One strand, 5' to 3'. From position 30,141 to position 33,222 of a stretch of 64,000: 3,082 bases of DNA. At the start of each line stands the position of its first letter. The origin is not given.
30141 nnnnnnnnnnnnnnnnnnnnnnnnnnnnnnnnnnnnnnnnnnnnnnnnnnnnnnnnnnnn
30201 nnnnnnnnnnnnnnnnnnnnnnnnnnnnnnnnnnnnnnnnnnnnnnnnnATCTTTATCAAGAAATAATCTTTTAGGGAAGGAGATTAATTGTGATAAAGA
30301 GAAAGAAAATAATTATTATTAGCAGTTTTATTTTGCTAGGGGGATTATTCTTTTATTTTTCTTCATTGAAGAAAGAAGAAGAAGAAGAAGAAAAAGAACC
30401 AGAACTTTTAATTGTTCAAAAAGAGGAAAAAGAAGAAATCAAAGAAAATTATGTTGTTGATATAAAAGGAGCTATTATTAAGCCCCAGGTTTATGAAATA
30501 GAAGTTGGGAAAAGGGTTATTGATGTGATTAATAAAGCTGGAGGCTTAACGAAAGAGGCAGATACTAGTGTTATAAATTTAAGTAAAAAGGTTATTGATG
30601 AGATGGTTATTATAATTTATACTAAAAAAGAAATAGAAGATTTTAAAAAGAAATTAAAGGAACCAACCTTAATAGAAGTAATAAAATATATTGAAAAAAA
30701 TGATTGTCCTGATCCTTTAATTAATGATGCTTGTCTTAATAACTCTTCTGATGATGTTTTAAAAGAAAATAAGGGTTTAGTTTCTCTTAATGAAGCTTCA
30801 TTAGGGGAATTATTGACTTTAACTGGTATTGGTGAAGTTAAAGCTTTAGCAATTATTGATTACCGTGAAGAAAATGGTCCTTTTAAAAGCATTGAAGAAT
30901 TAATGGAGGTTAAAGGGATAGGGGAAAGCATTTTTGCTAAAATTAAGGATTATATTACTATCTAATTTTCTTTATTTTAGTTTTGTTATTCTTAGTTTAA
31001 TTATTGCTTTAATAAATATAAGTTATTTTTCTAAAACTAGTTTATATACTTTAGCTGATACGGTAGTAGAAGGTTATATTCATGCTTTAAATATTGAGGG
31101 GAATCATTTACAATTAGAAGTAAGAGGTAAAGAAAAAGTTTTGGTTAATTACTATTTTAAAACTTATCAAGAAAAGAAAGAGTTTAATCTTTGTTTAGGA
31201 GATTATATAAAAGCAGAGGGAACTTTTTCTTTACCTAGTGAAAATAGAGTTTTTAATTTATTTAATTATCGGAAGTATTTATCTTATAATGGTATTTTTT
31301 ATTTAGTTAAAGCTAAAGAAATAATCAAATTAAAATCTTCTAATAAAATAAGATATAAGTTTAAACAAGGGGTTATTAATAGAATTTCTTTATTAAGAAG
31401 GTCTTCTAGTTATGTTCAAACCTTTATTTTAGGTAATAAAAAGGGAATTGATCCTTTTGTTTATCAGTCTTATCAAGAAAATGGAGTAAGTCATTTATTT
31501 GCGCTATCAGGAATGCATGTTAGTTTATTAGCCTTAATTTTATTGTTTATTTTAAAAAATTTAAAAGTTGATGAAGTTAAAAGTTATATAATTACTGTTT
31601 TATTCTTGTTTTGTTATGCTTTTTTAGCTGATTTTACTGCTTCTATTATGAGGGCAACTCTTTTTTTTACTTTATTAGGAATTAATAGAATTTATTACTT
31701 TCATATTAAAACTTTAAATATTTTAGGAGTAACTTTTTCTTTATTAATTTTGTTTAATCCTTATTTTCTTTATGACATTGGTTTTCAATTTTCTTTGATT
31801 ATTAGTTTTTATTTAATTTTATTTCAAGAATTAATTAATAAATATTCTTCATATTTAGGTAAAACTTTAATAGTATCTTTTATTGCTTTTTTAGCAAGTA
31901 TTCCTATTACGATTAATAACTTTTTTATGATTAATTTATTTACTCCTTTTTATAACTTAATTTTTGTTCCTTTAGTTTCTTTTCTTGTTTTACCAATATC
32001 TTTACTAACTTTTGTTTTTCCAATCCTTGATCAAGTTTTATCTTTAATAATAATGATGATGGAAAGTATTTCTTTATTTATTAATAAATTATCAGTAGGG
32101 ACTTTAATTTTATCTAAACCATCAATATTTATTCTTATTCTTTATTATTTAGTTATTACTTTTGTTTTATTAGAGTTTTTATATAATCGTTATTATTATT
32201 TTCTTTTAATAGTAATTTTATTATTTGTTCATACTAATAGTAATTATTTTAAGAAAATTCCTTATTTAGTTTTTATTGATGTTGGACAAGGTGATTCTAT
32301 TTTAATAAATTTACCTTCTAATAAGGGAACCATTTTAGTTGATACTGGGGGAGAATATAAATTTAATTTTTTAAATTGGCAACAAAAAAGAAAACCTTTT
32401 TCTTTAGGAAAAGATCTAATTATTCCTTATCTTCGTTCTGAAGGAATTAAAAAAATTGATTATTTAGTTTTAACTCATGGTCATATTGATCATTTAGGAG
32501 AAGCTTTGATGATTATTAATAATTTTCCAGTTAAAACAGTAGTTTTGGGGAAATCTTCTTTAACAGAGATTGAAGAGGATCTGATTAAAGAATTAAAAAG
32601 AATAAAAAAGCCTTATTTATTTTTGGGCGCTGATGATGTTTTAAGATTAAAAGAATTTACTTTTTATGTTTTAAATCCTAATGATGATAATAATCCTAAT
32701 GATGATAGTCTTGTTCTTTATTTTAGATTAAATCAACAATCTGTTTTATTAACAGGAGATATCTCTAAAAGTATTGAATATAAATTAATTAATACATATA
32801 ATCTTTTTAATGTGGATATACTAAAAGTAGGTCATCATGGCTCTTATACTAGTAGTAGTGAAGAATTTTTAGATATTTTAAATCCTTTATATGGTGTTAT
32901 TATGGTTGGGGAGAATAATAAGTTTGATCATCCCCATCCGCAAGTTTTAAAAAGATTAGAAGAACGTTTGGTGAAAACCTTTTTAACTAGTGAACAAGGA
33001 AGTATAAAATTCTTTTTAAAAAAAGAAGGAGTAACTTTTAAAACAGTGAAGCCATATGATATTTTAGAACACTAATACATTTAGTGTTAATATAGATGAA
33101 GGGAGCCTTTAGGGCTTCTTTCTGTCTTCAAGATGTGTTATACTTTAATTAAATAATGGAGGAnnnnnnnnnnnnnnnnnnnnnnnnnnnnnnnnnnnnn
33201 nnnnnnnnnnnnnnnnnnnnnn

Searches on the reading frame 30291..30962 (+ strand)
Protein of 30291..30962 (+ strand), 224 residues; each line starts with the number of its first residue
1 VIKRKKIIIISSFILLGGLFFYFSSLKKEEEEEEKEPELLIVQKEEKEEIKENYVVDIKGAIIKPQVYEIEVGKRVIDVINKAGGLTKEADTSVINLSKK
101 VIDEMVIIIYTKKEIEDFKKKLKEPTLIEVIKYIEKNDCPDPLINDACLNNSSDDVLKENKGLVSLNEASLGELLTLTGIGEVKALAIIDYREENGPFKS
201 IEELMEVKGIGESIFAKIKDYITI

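Call 37: search_protein_families(library=pfam, proteins=[window:30291-30962:+], max_evalue=0.001)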
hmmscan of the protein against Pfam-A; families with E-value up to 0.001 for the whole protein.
window:30291-30962:+ (224 aa): 7 families
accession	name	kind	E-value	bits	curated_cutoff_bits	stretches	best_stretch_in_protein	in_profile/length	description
PF12836.13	HHH_3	-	6.2e-20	71.5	27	1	160-223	2-65/65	Helix-hairpin-helix motif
PF00633.29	HHH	-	3.5e-11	42.8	24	2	193-221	2-30/30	Helix-hairpin-helix motif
PF10531.15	SLBB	-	2.4e-09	37.3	27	1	55-107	1-52/55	SLBB domain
PF22461.2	SLBB_2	-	4.5e-06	27.1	27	1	56-100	3-49/79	SLBB domain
PF12826.13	HHH_2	-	9.6e-06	26.1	27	0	161-193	24-56/64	Helix-hairpin-helix motif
PF20582.4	UPF0758_N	-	0.00028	21.3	27.1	0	153-185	45-76/77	UPF0758 N-terminal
PF14520.12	HHH_5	-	0.00091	20.1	27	0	173-219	3-52/57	Helix-hairpin-helix domain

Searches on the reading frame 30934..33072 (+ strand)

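Call 37: search_protein_families(library=pfam, proteins=[window:30934-33072:+], max_evalue=0.001)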
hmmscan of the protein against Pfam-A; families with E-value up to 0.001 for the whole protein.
window:30934-33072:+ (713 aa): 4 families
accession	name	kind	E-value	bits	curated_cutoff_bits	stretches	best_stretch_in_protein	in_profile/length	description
PF03772.21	Competence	-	6.3e-48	163.9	23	1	165-413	2-265/270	Competence protein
PF00753.33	Lactamase_B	-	1e-22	81.5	22.7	1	449-659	2-195/196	Metallo-beta-lactamase superfamily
PF13567.11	DUF4131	-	1.2e-09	38.6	31.6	1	16-132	37-164/165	Domain of unknown function (DUF4131)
PF12706.13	Lactamase_B_2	-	0.00026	21.1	27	1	500-529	23-52/200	Beta-lactamase superfamily domain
